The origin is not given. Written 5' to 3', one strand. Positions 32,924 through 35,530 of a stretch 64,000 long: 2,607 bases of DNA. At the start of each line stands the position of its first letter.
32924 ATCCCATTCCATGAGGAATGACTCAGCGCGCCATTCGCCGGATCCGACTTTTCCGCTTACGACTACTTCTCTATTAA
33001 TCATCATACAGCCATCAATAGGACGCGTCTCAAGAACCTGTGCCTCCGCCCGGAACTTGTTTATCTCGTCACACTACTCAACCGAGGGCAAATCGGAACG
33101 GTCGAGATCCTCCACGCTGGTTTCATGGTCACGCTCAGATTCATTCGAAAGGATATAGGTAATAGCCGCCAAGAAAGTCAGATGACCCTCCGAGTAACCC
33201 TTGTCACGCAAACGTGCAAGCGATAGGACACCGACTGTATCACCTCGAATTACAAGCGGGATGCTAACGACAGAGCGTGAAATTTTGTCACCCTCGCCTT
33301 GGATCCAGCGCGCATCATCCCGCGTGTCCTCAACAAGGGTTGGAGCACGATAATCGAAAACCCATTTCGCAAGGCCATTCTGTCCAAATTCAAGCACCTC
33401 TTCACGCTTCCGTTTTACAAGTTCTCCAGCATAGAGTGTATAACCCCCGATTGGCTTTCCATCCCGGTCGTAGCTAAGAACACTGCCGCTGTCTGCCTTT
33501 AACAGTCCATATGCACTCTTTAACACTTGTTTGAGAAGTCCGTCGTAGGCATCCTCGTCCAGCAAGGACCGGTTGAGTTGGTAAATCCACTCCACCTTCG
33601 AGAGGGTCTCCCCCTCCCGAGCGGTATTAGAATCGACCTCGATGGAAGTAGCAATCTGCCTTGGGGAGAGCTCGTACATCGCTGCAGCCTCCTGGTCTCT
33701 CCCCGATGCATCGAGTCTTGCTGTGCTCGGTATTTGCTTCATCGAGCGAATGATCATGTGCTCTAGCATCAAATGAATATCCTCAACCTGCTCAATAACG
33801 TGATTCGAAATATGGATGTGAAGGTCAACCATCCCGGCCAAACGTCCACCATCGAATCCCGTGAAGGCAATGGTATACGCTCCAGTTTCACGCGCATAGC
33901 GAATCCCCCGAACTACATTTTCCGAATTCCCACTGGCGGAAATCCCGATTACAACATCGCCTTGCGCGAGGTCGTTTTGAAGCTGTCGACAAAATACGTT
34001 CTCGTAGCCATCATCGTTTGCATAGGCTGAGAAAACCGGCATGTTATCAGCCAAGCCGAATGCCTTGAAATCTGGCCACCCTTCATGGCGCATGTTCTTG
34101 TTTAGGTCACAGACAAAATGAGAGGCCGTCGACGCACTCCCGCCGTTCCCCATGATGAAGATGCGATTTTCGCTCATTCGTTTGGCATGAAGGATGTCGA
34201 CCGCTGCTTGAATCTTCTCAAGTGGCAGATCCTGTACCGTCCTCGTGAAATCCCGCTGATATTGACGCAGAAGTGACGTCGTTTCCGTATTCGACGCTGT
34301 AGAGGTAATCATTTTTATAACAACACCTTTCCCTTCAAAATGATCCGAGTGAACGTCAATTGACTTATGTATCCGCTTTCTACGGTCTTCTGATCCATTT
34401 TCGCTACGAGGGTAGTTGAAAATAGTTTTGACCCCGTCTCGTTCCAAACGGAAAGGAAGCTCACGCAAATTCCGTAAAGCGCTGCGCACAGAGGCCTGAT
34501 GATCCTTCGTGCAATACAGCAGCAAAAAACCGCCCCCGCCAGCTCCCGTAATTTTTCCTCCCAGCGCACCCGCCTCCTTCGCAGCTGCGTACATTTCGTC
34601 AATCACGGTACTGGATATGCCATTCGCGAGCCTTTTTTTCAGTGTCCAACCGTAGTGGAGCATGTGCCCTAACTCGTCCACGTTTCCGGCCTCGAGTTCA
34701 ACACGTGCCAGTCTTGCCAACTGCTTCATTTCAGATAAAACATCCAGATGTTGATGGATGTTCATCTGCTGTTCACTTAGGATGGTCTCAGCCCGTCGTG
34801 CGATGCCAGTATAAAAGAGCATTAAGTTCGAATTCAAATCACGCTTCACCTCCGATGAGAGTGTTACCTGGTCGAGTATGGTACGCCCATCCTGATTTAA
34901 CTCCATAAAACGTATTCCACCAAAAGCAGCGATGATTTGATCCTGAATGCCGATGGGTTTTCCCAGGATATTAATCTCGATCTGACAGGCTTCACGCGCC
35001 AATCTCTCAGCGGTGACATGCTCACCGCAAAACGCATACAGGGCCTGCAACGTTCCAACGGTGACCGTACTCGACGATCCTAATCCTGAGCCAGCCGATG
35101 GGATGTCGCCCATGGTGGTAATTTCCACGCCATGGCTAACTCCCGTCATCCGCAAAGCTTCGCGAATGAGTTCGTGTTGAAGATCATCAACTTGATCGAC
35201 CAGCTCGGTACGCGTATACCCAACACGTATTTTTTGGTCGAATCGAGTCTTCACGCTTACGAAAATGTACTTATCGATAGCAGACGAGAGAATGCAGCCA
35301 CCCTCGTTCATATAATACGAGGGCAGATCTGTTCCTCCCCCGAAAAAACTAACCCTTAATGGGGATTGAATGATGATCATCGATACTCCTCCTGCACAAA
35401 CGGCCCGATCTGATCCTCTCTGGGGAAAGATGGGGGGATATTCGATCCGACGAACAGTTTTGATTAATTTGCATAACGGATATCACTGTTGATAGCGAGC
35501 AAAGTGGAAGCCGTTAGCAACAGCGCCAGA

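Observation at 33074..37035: Two adjacent nucleotide-sugar enzymes each carry a C-terminal GAF domain (HddA-GmhA-GAF and epimerase-GAF)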

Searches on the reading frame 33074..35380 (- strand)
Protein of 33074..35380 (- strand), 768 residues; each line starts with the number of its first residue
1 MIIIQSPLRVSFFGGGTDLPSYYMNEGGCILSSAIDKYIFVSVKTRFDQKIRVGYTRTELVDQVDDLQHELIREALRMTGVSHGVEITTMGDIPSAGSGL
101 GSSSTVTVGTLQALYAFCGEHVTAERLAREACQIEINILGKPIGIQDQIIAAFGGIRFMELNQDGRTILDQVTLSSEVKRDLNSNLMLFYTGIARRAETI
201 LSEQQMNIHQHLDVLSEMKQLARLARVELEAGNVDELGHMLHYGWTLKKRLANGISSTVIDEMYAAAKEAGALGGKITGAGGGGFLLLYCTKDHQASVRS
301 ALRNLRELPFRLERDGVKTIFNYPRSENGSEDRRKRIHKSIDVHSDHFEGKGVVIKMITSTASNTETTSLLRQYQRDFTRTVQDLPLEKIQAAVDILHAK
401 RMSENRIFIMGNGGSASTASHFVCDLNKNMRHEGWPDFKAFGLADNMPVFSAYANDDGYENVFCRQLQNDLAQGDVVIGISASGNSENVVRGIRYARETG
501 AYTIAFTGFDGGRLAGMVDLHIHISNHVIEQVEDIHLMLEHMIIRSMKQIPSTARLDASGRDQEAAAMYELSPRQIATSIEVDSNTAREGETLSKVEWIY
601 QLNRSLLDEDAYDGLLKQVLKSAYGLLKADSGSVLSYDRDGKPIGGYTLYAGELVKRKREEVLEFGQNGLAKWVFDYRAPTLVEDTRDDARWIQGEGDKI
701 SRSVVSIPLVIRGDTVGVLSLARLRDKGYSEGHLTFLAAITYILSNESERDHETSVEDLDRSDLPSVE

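Call 3: search_protein_families(library=pfam, proteins=[window:33074-35380:-], max_evalue=0.01)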
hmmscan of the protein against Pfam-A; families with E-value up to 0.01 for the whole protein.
window:33074-35380:- (768 aa): 6 families
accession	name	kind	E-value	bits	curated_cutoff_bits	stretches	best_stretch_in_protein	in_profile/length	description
PF13580.11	SIS_2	-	1.5e-17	64.3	27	1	379-508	10-138/138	SIS domain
PF00288.32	GHMP_kinases_N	-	6.2e-17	62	22.3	1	75-155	10-87/87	GHMP kinases N terminal domain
PF13185.12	GAF_2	-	2.9e-13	50.6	28.6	1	613-743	5-130/136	GAF domain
PF08544.19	GHMP_kinases_C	-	5.7e-12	46.3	21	1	226-304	2-81/85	GHMP kinases C terminal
PF01380.27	SIS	-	1.8e-09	37.9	25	1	471-526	51-106/131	SIS domain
PF01590.32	GAF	-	4.6e-08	34.1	22.4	1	615-743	5-128/133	GAF domain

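Call 4: search_protein_families(library=ncbifam, proteins=[window:33074-35380:-], max_evalue=0.01)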
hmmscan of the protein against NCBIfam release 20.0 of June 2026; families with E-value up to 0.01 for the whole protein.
window:33074-35380:- (768 aa): 30 families (the best 25 are shown)
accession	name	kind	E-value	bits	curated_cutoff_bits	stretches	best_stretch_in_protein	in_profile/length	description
NF049969.1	GlMnHpPKinHddA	equivalog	8.3e-43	147.1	600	1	3-291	4-305/338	D-glycero-D-manno-heptose 7-phosphate kinase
TIGR00441.1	gmhA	equivalog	5.3e-32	111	209.45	1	398-546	5-152/154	D-sedoheptulose 7-phosphate isomerase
NF009948.0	PRK13412.1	equivalog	1.7e-30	105.4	721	1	81-299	723-943/974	bifunctional fucokinase/fucose-1-phosphate guanylyltransferase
NF010546.0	PRK13936.1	equivalog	5.2e-30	104.7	276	1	385-544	24-185/197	phosphoheptose isomerase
NF001628.0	PRK00414.1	equivalog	2.3e-28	99.2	265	1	384-546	24-185/192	D-sedoheptulose 7-phosphate isomerase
TIGR00549.1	mevalon_kin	equivalog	8.9e-26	91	163.05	1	34-287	23-274/276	mevalonate kinase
NF010547.0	PRK13938.1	equivalog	1.4e-24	86.9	320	1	386-545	27-185/196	D-sedoheptulose 7-phosphate isomerase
NF003036.0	PRK03926.1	equivalog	1.8e-22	79.8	403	1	31-303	25-280/302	mevalonate kinase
NF008138.0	PRK10886.1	equivalog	6.2e-20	71.7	352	1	390-538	27-177/196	DnaA initiator-associating protein DiaA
NF003006.0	PRK03817.1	equivalog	4.3e-16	58.8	443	2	1-215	1-212/352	galactokinase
TIGR00131.1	gal_kin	equivalog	1.8e-10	40.3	226.65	1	3-154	19-179/388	galactokinase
NF001816.0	PRK00555.1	equivalog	2.4e-10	39.9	509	1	75-155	81-161/363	galactokinase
NF009222.0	PRK12570.1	subfamily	8.4e-10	38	255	1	369-523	35-188/307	N-acetylmuramic acid 6-phosphate etherase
NF003915.0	PRK05441.1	subfamily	9.4e-10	38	168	1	469-524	127-182/300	N-acetylmuramic acid 6-phosphate etherase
NF003472.0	PRK05101.1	equivalog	2.7e-09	36.4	499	1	3-155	22-182/382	galactokinase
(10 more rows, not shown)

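Call 8: find_homologous_proteins(query=window:33074-35380:-, max_evalue=0.00001)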
Query window:33074-35380:- (768 aa): 230 proteins with E <= 0.00001 among 8000 candidates; the best 120 are listed.
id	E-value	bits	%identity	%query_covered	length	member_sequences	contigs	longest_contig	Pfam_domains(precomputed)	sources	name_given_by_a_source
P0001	0.0e+0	1580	92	100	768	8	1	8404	PF01380.28,PF13185.13,PF13580.12,PF01590.33,PF00288.33,PF08544.19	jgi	-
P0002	0.0e+0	1482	84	100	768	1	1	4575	PF01380.28,PF13185.13,PF13580.12,PF01590.33,PF00288.33,PF08544.19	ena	-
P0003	0.0e+0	1441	84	100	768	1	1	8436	PF01380.28,PF13185.13,PF13580.12,PF01590.33,PF00288.33,PF08544.19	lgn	-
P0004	0.0e+0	1431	83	100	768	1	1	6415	PF01380.28,PF13185.13,PF13580.12,PF01590.33,PF00288.33,PF13492.13,PF08544.19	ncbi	-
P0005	0.0e+0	1420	83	100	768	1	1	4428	PF01380.28,PF13185.13,PF13580.12,PF01590.33,PF00288.33,PF08544.19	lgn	-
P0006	0.0e+0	1106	65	100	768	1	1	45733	PF01380.28,PF13185.13,PF13580.12,PF01590.33,PF00288.33,PF13492.13,PF08544.19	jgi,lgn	-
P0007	0.0e+0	1093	64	100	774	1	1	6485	PF01380.28,PF13185.13,PF13580.12,PF01590.33,PF00288.33,PF13492.13,PF08544.19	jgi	-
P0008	1.2e-289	981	65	89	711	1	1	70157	PF01380.28,PF13185.13,PF13580.12,PF01590.33,PF00288.33,PF13492.13,PF08544.19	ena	-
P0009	1.7e-253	862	54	100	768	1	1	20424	PF01380.28,PF13185.13,PF13580.12,PF01590.33,PF00288.33,PF13492.13,PF08544.19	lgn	-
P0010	5.8e-251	853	54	97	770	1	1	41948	PF01380.28,PF13185.13,PF13580.12,PF01590.33,PF00288.33,PF08544.19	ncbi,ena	-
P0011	3.4e-248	844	52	100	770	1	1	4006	PF01380.28,PF13185.13,PF13580.12,PF01590.33,PF00288.33,PF08544.19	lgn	-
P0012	3.2e-235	801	50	98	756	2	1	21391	PF01380.28,PF13185.13,PF13580.12,PF01590.33,PF00288.33,PF08544.19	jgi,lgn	-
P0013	3.7e-235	801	51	97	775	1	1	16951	PF01380.28,PF13185.13,PF13580.12,PF01590.33,PF00288.33,PF13492.13,PF08544.19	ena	-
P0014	3.6e-234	798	50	98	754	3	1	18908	PF01380.28,PF13185.13,PF13580.12,PF01590.33,PF00288.33,PF08544.19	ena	-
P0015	3.6e-234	798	52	96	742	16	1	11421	PF01380.28,PF13185.13,PF13580.12,PF01590.33,PF00288.33,PF13492.13,PF08544.19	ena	-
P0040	4.6e-205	701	47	97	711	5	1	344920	PF01380.28,PF13185.13,PF13580.12,PF01590.33,PF00288.33,PF08544.19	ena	-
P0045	4.6e-197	675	46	95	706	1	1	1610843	PF01380.28,PF13185.13,PF13580.12,PF01590.33,PF00288.33,PF13492.13,PF08544.19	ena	-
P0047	3.4e-174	599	54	70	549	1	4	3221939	PF01380.28,PF13580.12,PF00288.33,PF08544.19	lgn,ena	-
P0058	3.9e-104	368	39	73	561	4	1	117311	PF01380.28,PF13580.12,PF00288.33,PF08544.19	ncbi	-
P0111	3.5e-89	318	34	71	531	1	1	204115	PF01380.28,PF13580.12,PF00288.33,PF08544.19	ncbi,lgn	ncbi:MAG: SIS domain-containing protein [Pseudomonadota bacterium]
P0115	5.5e-82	294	40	47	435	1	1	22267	PF01380.28,PF13185.13,PF13580.12,PF01590.33,PF13492.13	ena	-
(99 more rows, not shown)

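Call 10: find_encoding_contigs(protein=P0045, flank=10000, max_places=2)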
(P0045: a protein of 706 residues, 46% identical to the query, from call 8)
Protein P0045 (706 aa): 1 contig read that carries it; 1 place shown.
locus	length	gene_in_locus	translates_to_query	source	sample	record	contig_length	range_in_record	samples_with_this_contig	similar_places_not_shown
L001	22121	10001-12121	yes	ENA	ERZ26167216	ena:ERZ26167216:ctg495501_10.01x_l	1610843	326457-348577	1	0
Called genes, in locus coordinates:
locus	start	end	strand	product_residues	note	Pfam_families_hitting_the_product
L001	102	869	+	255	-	PF03567:Sulfotransfer_2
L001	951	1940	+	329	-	PF00535:Glycos_transf_2, PF13641:Glyco_tranf_2_3, PF13632:Glyco_trans_2_3 (weak)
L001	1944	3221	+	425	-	PF13439:Glyco_transf_4 (faint), PF13579:Glyco_trans_4_4 (weak), PF00534:Glycos_transf_1, PF13692:Glyco_trans_1_4, PF13524:Glyco_trans_1_2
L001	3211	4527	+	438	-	PF13231:PMT_2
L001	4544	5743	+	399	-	PF13439:Glyco_transf_4, PF13579:Glyco_trans_4_4, PF00534:Glycos_transf_1, PF13692:Glyco_trans_1_4, PF13524:Glyco_trans_1_2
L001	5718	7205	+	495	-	PF13727:CoA_binding_3, PF02397:Bac_transf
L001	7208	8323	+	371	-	PF13524:Glyco_trans_1_2 (weak)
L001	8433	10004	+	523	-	PF01073:3Beta_HSD, PF01370:Epimerase, PF02719:Polysacc_synt_2, PF04321:RmlD_sub_bind, PF13460:NAD_binding_10, PF16363:GDP_Man_Dehyd, PF01590:GAF, PF13185:GAF_2, +2 more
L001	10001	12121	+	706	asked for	PF00288:GHMP_kinases_N, PF08544:GHMP_kinases_C, PF13580:SIS_2, PF01380:SIS, PF01590:GAF, PF13185:GAF_2, PF13492:GAF_3 (faint)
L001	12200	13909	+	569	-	PF01266:DAO, PF13450:NAD_binding_8 (weak), PF16901:DAO_C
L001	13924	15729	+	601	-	PF02543:Carbam_trans_N, PF00814:TsaD (weak), PF16861:Carbam_trans_C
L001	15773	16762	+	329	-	PF01073:3Beta_HSD, PF01370:Epimerase, PF02719:Polysacc_synt_2, PF04321:RmlD_sub_bind, PF05368:NmrA (weak), PF13460:NAD_binding_10, PF16363:GDP_Man_Dehyd, PF07993:NAD_binding_4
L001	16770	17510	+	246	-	PF05891:Methyltransf_PK (faint), PF13489:Methyltransf_23, PF08241:Methyltransf_11 (weak), PF13649:Methyltransf_25 (weak)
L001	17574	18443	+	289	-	PF13439:Glyco_transf_4, PF13477:Glyco_trans_4_2, PF13579:Glyco_trans_4_4, PF00534:Glycos_transf_1, PF13692:Glyco_trans_1_4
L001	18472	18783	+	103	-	PF00534:Glycos_transf_1, PF13692:Glyco_trans_1_4 (weak)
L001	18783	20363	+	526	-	PF00732:GMC_oxred_N (faint), PF01266:DAO (faint), PF01494:FAD_binding_3 (weak), PF05199:GMC_oxred_C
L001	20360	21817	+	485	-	PF02366:PMT (weak), PF13231:PMT_2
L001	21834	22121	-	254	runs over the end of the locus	PF13810:DUF4185, PF16396:DUF5005 (faint)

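Call 11: find_encoding_contigs(protein=P0040, flank=10000, max_places=2)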
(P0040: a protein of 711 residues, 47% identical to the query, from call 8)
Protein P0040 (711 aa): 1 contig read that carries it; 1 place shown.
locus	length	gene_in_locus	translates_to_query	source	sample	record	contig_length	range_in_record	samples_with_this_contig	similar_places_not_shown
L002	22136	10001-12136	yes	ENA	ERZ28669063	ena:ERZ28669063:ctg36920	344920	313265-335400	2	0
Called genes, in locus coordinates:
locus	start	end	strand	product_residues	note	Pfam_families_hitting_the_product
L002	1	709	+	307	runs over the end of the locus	PF13692:Glyco_trans_1_4, PF00534:Glycos_transf_1, PF13524:Glyco_trans_1_2 (weak)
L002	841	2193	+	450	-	-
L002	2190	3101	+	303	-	PF00535:Glycos_transf_2, PF13641:Glyco_tranf_2_3, PF13632:Glyco_trans_2_3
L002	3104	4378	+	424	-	PF13439:Glyco_transf_4 (faint), PF00534:Glycos_transf_1, PF13692:Glyco_trans_1_4, PF13524:Glyco_trans_1_2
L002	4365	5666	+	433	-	PF02366:PMT, PF13231:PMT_2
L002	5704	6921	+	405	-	PF13439:Glyco_transf_4, PF13579:Glyco_trans_4_4, PF00534:Glycos_transf_1, PF13692:Glyco_trans_1_4, PF13524:Glyco_trans_1_2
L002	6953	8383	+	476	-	PF13727:CoA_binding_3, PF02397:Bac_transf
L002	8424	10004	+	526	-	PF01073:3Beta_HSD, PF01370:Epimerase, PF02719:Polysacc_synt_2, PF04321:RmlD_sub_bind, PF13460:NAD_binding_10 (weak), PF16363:GDP_Man_Dehyd, PF01590:GAF, PF13185:GAF_2, +2 more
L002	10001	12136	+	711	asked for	PF00288:GHMP_kinases_N, PF08544:GHMP_kinases_C, PF13580:SIS_2, PF01380:SIS, PF01590:GAF, PF13185:GAF_2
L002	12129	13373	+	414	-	PF13439:Glyco_transf_4, PF13579:Glyco_trans_4_4, PF00534:Glycos_transf_1, PF13692:Glyco_trans_1_4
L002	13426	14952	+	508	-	PF00890:FAD_binding_2, PF01266:DAO, PF01494:FAD_binding_3 (faint), PF12831:FAD_oxidored (faint), PF13450:NAD_binding_8 (weak), PF16901:DAO_C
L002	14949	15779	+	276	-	PF13489:Methyltransf_23, PF13847:Methyltransf_31, PF08241:Methyltransf_11, PF08242:Methyltransf_12, PF13649:Methyltransf_25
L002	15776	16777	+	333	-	PF01073:3Beta_HSD, PF01370:Epimerase, PF02719:Polysacc_synt_2, PF04321:RmlD_sub_bind, PF05368:NmrA, PF07993:NAD_binding_4, PF13460:NAD_binding_10, PF16363:GDP_Man_Dehyd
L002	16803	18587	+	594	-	PF02543:Carbam_trans_N, PF00814:TsaD (weak), PF16861:Carbam_trans_C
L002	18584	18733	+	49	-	-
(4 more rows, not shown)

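Call 13: find_encoding_contigs(protein=P0047, flank=10000, max_places=1)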
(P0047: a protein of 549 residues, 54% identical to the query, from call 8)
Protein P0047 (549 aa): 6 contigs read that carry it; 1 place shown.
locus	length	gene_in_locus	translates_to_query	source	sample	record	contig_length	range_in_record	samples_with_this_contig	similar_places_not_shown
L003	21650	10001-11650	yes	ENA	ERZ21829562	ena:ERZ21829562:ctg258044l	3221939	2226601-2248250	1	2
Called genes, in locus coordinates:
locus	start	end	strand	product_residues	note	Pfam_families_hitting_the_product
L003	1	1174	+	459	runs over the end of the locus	PF04932:Wzy_C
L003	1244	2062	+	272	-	PF00685:Sulfotransfer_1, PF13469:Sulfotransfer_3 (faint)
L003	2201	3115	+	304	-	PF00535:Glycos_transf_2, PF13641:Glyco_tranf_2_3, PF13632:Glyco_trans_2_3 (weak)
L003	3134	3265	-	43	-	-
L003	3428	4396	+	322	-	PF00534:Glycos_transf_1, PF13692:Glyco_trans_1_4, PF13524:Glyco_trans_1_2 (weak)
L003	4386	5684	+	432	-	PF13231:PMT_2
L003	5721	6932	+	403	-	PF13439:Glyco_transf_4, PF13579:Glyco_trans_4_4, PF00534:Glycos_transf_1, PF13692:Glyco_trans_1_4, PF13524:Glyco_trans_1_2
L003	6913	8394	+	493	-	PF13727:CoA_binding_3, PF02397:Bac_transf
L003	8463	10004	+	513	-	PF01073:3Beta_HSD, PF01370:Epimerase, PF02719:Polysacc_synt_2, PF04321:RmlD_sub_bind, PF13460:NAD_binding_10 (weak), PF16363:GDP_Man_Dehyd, PF01590:GAF, PF13185:GAF_2, +1 more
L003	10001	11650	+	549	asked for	PF00288:GHMP_kinases_N, PF08544:GHMP_kinases_C, PF13580:SIS_2, PF01380:SIS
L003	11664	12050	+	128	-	-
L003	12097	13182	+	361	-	PF01073:3Beta_HSD, PF01370:Epimerase, PF02719:Polysacc_synt_2, PF04321:RmlD_sub_bind, PF07993:NAD_binding_4, PF16363:GDP_Man_Dehyd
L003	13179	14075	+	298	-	PF00483:NTP_transferase, PF12804:NTP_transf_3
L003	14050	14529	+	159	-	PF00908:dTDP_sugar_isom, PF14667:Polysacc_synt_C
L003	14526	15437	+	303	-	PF01370:Epimerase, PF04321:RmlD_sub_bind, PF16363:GDP_Man_Dehyd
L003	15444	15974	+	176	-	PF08645:PNK3P (weak), PF13419:HAD_2 (faint), PF00702:Hydrolase (weak), PF13242:Hydrolase_like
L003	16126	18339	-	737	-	-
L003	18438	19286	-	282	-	PF00963:Cohesin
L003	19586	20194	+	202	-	-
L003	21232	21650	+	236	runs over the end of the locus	PF00072:Response_reg, PF00486:Trans_reg_C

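Call 14: find_encoding_contigs(protein=P0115, flank=10000, max_places=1)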
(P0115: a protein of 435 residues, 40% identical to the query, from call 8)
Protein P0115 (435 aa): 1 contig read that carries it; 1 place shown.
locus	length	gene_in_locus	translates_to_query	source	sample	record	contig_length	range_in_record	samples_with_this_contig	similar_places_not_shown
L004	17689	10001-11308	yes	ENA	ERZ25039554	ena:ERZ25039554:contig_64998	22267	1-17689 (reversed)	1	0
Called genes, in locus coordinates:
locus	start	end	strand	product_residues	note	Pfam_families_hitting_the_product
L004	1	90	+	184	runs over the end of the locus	-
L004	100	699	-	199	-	PF14252:DUF4347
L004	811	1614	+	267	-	-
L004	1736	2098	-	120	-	-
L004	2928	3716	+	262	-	PF04204:HTS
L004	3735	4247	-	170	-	PF02518:HATPase_c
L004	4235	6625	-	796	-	PF13188:PAS_8 (faint), PF13426:PAS_9 (faint), PF08447:PAS_3, PF01590:GAF (weak), PF08447:PAS_3, PF00989:PAS (weak), PF08448:PAS_4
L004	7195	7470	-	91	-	-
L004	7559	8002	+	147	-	-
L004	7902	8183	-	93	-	-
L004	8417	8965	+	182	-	PF02397:Bac_transf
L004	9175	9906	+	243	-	PF00288:GHMP_kinases_N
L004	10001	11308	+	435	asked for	PF13580:SIS_2, PF01380:SIS, PF01590:GAF, PF13185:GAF_2, PF13492:GAF_3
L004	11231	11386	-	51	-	-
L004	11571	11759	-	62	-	-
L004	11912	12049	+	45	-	-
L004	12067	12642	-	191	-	-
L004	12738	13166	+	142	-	-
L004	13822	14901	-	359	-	PF01041:DegT_DnrJ_EryC1, PF01212:Beta_elim_lyase (faint), PF01053:Cys_Met_Meta_PP (faint)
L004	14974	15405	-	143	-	PF14602:Hexapep_2 (weak), PF25087:GMPPB_C (faint), PF00132:Hexapep (weak), PF14602:Hexapep_2 (weak)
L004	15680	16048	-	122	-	-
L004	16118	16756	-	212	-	PF13807:GNVR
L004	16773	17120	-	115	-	-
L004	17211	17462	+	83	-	-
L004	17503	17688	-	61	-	?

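Call 15: find_encoding_contigs(protein=P0010, flank=10000, max_places=1)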
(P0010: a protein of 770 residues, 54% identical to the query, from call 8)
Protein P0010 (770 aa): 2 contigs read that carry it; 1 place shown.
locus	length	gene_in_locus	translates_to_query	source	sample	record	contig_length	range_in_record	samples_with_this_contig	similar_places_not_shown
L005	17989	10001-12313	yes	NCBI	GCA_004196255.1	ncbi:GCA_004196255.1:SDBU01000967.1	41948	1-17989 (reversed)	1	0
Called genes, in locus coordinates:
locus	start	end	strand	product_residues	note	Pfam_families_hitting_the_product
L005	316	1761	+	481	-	-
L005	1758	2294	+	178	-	PF00535:Glycos_transf_2, PF13641:Glyco_tranf_2_3 (weak)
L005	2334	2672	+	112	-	-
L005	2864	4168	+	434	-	PF00534:Glycos_transf_1, PF13692:Glyco_trans_1_4, PF13524:Glyco_trans_1_2 (weak)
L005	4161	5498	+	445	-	PF13231:PMT_2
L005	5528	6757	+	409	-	PF13439:Glyco_transf_4, PF13579:Glyco_trans_4_4, PF00534:Glycos_transf_1, PF13692:Glyco_trans_1_4, PF13524:Glyco_trans_1_2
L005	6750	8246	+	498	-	PF13727:CoA_binding_3, PF02397:Bac_transf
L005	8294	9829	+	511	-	PF01073:3Beta_HSD, PF01370:Epimerase, PF02719:Polysacc_synt_2, PF04321:RmlD_sub_bind, PF16363:GDP_Man_Dehyd, PF01590:GAF, PF13185:GAF_2, PF13492:GAF_3, +1 more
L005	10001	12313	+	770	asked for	PF00288:GHMP_kinases_N, PF08544:GHMP_kinases_C, PF13580:SIS_2, PF01380:SIS (weak), PF01590:GAF, PF13185:GAF_2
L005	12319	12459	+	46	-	-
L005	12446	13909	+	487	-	PF02310:B12-binding, PF04055:Radical_SAM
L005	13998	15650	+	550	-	PF13614:AAA_31 (faint), PF13807:GNVR (faint), PF10609:ParA, PF01656:CbiA (weak)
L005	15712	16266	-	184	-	PF08645:PNK3P, PF00702:Hydrolase, PF13419:HAD_2 (weak), PF13242:Hydrolase_like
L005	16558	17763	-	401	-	PF00963:Cohesin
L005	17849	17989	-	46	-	?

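Call 16: search_protein_families(library=pfam, proteins=[L003:11664-12050:+], max_evalue=0.001)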
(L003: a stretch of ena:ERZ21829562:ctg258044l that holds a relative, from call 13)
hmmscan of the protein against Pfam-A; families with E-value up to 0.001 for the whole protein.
L003:11664-12050:+ (128 aa): 0 families
